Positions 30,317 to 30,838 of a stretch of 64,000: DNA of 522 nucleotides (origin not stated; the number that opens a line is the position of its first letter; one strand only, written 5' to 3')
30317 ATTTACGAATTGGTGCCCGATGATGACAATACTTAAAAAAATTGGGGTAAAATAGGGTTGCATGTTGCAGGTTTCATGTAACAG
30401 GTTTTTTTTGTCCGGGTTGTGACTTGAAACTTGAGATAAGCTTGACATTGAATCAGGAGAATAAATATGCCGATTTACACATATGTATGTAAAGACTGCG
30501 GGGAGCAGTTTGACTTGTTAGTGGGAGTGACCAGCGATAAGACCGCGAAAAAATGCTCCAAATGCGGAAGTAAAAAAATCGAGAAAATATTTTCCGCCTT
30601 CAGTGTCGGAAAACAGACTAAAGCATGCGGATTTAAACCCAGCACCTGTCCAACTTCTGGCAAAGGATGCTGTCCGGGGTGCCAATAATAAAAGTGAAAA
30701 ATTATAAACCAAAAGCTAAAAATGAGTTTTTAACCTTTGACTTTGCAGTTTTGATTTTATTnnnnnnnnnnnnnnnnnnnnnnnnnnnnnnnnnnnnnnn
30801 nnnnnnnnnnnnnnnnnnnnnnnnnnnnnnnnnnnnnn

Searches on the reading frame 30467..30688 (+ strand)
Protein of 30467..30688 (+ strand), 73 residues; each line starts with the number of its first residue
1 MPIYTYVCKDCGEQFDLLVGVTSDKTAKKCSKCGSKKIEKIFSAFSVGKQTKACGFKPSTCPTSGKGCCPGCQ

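Call 91: search_protein_families(library=pfam, proteins=[window:30467-30688:+], max_evalue=0.001)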
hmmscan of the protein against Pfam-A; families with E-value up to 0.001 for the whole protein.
window:30467-30688:+ (73 aa): 1 family
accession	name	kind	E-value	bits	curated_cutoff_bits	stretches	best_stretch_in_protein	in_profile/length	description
PF09723.15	Zn_ribbon_8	-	9.5e-15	54.8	34.4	1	1-42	1-41/41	Zinc ribbon domain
